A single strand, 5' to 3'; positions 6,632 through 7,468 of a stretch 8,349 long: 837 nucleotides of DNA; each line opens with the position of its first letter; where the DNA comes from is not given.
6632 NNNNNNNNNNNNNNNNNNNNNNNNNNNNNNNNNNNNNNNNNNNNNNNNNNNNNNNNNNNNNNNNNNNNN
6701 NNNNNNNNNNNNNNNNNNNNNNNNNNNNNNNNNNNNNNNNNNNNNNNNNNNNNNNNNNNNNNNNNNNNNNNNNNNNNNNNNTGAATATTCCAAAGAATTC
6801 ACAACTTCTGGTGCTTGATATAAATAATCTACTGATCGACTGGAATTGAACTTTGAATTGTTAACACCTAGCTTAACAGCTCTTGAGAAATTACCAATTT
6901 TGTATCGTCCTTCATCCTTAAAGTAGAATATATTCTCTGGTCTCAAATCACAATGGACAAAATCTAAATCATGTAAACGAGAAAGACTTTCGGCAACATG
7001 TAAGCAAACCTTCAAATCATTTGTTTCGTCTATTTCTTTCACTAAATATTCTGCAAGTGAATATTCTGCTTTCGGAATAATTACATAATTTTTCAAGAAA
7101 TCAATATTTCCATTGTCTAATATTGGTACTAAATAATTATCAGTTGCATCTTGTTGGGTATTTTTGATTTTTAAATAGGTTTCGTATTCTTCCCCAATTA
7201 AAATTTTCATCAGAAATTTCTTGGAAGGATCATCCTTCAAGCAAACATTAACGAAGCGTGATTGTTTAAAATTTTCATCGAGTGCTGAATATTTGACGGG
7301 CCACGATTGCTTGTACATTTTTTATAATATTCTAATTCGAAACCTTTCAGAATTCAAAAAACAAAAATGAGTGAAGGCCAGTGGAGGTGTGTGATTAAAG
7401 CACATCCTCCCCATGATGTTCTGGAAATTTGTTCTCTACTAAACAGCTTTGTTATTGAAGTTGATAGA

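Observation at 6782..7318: Minus-strand kinase has NFS in place of DFG and is likely catalytically impaired (pseudokinase or metal-independent variant)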

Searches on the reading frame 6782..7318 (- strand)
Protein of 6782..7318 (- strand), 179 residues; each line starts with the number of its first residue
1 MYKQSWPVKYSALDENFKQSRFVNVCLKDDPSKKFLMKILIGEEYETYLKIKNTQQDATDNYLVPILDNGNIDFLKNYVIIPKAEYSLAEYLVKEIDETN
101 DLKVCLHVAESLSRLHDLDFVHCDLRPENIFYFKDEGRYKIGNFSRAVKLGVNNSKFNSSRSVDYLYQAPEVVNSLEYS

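Call 5: search_protein_families(library=pfam, proteins=[window:6782-7318:-], max_evalue=1)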
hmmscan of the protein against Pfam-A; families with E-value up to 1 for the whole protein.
window:6782-7318:- (179 aa): 6 families
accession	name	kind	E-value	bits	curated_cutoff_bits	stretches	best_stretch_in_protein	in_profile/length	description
PF00069.31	Pkinase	-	1.5e-11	44.6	31.7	1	87-178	84-174/263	Protein kinase domain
PF07714.23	PK_Tyr_Ser-Thr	-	9.2e-07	28.9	23.1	1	78-178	95-181/258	Protein tyrosine and serine/threonine kinase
PF14531.12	Kinase-like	-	0.017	14.8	25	1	110-175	156-215/289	Kinase-like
PF01163.29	RIO1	-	0.065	13.3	22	1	86-157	91-161/187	RIO domain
PF06293.20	Kdo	-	0.075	12.9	21.3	1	87-136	104-155/207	Lipopolysaccharide kinase (Kdo/WaaP) family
PF12147.14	Methyltransf_20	-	0.24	11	21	1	124-169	40-85/309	Putative methyltransferase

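Call 6: search_solved_structures(query=window:6782-7318:-, max_evalue=1, show_alignments=3)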
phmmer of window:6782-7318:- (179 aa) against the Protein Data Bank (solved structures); distinct sequences matched with E-value up to 1: 1110 (the best 60 are shown).
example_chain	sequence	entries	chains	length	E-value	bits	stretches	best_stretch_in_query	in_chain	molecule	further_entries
5yks_A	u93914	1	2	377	7.1e-06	29.3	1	88-178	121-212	SNF-related serine/threonine-protein kinase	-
3g51_A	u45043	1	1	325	9e-06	29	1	93-175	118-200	Ribosomal protein S6 kinase alpha-3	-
5d9k_A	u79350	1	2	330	1e-05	28.8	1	93-175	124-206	Ribosomal protein S6 kinase alpha-3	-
8xfy_A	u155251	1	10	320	1.3e-05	28.5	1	93-175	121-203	Ribosomal protein S6 kinase alpha-3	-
4nus_A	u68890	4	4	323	1.3e-05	28.5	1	93-175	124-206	Ribosomal protein S6 kinase alpha-3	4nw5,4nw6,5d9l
3ubd_A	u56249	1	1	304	1.5e-05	28.3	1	93-175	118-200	Ribosomal protein S6 kinase alpha-3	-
4el9_A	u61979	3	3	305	1.5e-05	28.3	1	93-175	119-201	Ribosomal protein S6 kinase alpha-3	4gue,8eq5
7opo_A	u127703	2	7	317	1.6e-05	28.2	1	93-175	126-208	Ribosomal protein S6 kinase alpha-3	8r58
2z7q_A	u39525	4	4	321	2.1e-05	27.8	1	93-175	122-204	Ribosomal protein S6 kinase alpha-1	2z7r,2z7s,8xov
6g76_A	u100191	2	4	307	7.4e-05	26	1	100-175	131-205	Ribosomal protein S6 kinase alpha-6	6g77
8c12_AAA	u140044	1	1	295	0.00012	25.3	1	97-178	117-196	Serine/threonine-protein kinase PAK 5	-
2f57_A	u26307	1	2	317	0.00013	25.2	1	97-178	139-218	Serine/threonine-protein kinase PAK 7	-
6g78_A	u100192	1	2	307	0.00018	24.7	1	100-175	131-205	Ribosomal protein S6 kinase alpha-6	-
9p9u_A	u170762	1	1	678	0.00019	24.6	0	102-159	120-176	Epidermal growth factor receptor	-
6d3k_B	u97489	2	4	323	0.00023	24.4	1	95-178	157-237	Interferon-induced, double-stranded RNA-activated protein kinase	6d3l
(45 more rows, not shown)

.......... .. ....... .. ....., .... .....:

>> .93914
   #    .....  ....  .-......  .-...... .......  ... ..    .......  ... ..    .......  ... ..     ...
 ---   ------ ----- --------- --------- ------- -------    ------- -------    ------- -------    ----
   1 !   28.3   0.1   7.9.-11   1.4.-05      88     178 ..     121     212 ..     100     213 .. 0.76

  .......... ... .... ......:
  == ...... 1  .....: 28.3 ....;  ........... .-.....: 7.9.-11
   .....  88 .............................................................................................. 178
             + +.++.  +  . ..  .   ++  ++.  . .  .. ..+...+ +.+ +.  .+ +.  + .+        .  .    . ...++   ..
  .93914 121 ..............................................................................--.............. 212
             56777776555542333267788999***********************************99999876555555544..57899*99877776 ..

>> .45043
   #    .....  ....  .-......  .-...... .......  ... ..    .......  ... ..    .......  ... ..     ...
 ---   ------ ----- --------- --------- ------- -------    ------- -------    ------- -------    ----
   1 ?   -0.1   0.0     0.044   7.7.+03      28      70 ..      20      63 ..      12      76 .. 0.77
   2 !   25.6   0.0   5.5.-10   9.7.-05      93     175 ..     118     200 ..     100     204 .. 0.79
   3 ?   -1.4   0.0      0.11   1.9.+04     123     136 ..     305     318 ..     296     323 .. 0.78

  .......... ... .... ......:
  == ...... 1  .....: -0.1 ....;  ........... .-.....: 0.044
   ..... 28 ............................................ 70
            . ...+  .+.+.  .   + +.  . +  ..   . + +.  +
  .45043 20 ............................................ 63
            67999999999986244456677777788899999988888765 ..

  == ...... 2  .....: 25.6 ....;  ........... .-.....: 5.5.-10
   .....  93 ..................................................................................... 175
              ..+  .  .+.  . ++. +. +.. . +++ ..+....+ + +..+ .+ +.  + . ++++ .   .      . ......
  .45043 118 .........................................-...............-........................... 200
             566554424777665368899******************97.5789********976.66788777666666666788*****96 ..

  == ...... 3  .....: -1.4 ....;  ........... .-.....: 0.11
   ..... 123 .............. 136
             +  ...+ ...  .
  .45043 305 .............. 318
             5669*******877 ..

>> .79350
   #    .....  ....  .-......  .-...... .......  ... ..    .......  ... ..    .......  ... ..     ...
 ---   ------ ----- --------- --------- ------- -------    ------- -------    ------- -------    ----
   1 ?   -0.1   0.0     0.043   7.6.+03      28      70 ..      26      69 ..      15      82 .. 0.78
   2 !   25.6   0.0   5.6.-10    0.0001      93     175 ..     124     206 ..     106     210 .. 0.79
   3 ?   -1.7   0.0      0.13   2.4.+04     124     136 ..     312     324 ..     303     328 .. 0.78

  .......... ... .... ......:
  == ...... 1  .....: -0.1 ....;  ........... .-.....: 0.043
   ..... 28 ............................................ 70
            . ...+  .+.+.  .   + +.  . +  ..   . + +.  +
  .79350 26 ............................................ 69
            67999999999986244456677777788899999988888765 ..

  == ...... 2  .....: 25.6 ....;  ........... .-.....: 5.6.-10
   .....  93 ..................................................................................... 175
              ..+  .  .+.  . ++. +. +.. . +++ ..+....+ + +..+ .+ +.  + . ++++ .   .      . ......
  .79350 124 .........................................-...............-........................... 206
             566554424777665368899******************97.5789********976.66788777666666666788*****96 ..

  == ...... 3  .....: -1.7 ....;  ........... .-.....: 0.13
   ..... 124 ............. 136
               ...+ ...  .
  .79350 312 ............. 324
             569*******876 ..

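Call 7: find_homologous_proteins(query=window:6782-7318:-, max_evalue=0.001)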
Query window:6782-7318:-: 31 candidates shared short words with the query, none scored E <= 0.001.

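Call 10: find_related_loci(query=window:6782-7318:-, collection=viral_contigs, flank=8000)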
Query window:6782-7318:- (179 aa) in viral_contigs; peptide patterns used: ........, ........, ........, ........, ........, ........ (x = any residue, [..] = any of these).
27 stretches matched a pattern, but none encodes a relative of the query by tblastn (E <= 1e-3).

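Call 14: search_protein_families(library=ncbifam, proteins=[window:6782-7318:-], max_evalue=0.1)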
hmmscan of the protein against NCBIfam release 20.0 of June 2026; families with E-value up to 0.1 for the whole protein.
window:6782-7318:- (179 aa): 8 families
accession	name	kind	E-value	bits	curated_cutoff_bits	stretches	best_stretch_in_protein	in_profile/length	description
NF047741.1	antiphage_MADS6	equivalog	2.9e-07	29.4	460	1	84-175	281-376/612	methylation-associated defense system protein kinase MAD6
NF033483.0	PknB_PASTA_kin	equivalog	9.7e-05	21.6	450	1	95-155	103-160/563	Stk1 family PASTA domain-containing Ser/Thr kinase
TIGR03724.2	arch_bud32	equivalog_domain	0.00018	21.1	125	1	94-136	81-121/193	KEOPS complex kinase/ATPase Bud32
NF007174.0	PRK09605.1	equivalog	0.011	14.3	447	1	93-134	427-462/535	bifunctional N(6)-L-threonylcarbamoyladenine synthase/serine/threonine protein kinase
NF052427.1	StpK7MSMEG_1200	equivalog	0.012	14.1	900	1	59-141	65-150/601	serine/threonine protein kinase StpK7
NF038151.1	lanthi_synth_III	equivalog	0.014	13.8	575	1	102-148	339-384/833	class III lanthionine synthetase LanKC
NF011464.0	PRK14879.1-7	equivalog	0.018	14.8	246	1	88-132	93-136/221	Kae1-associated kinase Bud32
NF002475.0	PRK01723.1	equivalog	0.025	13.6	142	1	92-147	135-190/241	3-deoxy-D-manno-octulosonic acid kinase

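Call 16: search_protein_representatives(protein=window:6782-7318:-)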
Query: 179 residues. Proteins with E-value up to 0.001 (for the whole library): 654; up to 1e-10: 16; up to 1e-30: 0. The best 150 are listed.
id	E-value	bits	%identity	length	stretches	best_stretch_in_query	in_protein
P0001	3.3e-25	105.3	33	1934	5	64-178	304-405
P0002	4.9e-21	91.7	35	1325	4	93-179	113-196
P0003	3.1e-19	85.8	37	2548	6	99-179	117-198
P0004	3.9e-16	75.8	31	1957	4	95-172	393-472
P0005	4.1e-15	72.5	31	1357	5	76-155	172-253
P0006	1.3e-14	70.8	35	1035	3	94-174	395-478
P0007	1.5e-14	70.6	31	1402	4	73-178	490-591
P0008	3.3e-14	69.5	33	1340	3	34-173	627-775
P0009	6.4e-14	68.6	33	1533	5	78-132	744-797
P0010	2.0e-13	66.9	31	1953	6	94-174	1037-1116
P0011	2.9e-13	66.4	35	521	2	76-176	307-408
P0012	6.1e-13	65.4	29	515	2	21-178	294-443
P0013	4.2e-12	62.7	30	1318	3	97-172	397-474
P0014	7.9e-12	61.8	27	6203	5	66-150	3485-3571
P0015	2.4e-11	60.2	40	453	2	101-146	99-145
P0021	7.5e-10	55.3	36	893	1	34-173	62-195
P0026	2.2e-09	53.8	34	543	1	26-173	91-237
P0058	5.4e-07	46.0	28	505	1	49-147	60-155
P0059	5.5e-07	46.0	39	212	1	94-178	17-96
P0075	1.2e-06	44.8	39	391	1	92-177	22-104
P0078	1.5e-06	44.5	34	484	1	51-172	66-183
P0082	1.6e-06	44.5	39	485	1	70-179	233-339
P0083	1.6e-06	44.5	33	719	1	62-174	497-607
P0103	3.3e-06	43.4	29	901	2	89-174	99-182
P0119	5.9e-06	42.6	33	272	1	53-171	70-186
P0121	6.2e-06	42.6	33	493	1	62-172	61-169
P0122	6.4e-06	42.5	28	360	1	79-173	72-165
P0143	1.2e-05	41.6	33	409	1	37-178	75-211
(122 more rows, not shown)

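Call 26: list_cluster_members(proteins=[P0001, P0002, P0003, P0007, P0008, P0011, P0012, P0021, P0026, P0083])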
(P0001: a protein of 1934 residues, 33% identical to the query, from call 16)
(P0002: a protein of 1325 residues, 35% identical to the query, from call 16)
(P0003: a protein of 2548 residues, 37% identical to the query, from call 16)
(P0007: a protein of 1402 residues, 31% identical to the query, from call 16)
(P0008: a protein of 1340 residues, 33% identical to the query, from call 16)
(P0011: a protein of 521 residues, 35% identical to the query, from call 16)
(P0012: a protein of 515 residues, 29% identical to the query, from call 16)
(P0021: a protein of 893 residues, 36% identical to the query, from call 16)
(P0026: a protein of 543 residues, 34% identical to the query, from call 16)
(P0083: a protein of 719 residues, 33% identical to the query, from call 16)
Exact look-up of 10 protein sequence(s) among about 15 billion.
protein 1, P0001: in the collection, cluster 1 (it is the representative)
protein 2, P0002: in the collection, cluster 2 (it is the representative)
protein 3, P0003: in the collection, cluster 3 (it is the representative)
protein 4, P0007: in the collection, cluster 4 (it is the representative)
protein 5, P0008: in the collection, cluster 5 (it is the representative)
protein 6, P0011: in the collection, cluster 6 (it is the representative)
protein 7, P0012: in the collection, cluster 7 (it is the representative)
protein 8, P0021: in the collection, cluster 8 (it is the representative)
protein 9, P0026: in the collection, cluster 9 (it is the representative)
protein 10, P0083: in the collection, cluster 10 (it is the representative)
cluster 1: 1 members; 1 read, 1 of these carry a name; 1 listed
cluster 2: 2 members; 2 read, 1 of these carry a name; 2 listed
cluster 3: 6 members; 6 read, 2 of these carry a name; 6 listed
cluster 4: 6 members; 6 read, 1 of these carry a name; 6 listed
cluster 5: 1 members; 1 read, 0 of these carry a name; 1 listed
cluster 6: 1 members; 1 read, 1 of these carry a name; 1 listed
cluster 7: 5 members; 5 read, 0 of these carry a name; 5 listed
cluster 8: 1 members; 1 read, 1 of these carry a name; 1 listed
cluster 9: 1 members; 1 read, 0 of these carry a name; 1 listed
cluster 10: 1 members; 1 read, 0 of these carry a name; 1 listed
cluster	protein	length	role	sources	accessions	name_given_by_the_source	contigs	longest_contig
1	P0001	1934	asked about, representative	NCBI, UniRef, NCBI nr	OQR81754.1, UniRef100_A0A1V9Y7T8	serine/threonine-protein kinase PAK 3-like [Thraustotheca clavata] | Serine/threonine-protein kinase PAK 3-like n=1 Tax=Thraustotheca clavata TaxID=74557 ...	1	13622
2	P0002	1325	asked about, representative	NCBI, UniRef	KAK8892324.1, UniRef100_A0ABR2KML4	hypothetical protein M9Y10_029550 [Tritrichomonas musculus] | Protein kinase domain-containing protein n=1 Tax=Tritrichomonas musculus TaxID=1915356 ...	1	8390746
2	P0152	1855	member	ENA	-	-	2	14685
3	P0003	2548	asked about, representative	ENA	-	-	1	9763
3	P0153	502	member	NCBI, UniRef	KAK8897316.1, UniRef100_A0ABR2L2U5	hypothetical protein M9Y10_015258 [Tritrichomonas musculus] | Protein kinase domain-containing protein n=1 Tax=Tritrichomonas musculus TaxID=1915356 ...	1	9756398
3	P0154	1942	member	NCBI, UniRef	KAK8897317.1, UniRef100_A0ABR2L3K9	hypothetical protein M9Y10_015259 [Tritrichomonas musculus] | Protein kinase domain-containing protein n=1 Tax=Tritrichomonas musculus TaxID=1915356 ...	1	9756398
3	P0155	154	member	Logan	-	-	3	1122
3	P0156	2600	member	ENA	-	-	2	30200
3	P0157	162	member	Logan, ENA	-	-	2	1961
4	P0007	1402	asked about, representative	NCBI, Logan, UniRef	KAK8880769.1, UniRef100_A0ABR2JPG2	hypothetical protein M9Y10_003457 [Tritrichomonas musculus] | Protein kinase domain-containing protein n=1 Tax=Tritrichomonas musculus TaxID=1915356 ...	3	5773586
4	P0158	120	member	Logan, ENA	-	-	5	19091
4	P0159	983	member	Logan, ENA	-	-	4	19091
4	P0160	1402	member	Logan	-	-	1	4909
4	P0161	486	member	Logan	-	-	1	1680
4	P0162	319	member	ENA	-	-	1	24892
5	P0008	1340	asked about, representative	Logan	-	-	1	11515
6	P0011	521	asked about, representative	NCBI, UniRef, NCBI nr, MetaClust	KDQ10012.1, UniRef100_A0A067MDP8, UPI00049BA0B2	hypothetical protein BOTBODRAFT_36635 [Botryobasidium botryosum FD-172 SS1] | Protein kinase domain-containing protein n=1 Tax=Botryobasidium botryosum (strain FD-172 ... | status=active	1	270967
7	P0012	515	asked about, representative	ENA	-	-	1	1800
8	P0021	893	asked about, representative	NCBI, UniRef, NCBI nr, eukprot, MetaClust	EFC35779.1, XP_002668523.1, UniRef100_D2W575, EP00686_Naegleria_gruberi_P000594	predicted protein [Naegleria gruberi] | Predicted protein n=1 Tax=Naegleria gruberi TaxID=5762 RepID=D2W575_NAEGR | uncharacterized protein NAEGRDRAFT_54750 [Naegleria gruberi]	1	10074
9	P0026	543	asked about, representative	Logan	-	-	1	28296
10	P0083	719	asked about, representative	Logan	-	-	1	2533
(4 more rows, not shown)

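Call 29: find_encoding_contigs(protein=P0021, flank=10000)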
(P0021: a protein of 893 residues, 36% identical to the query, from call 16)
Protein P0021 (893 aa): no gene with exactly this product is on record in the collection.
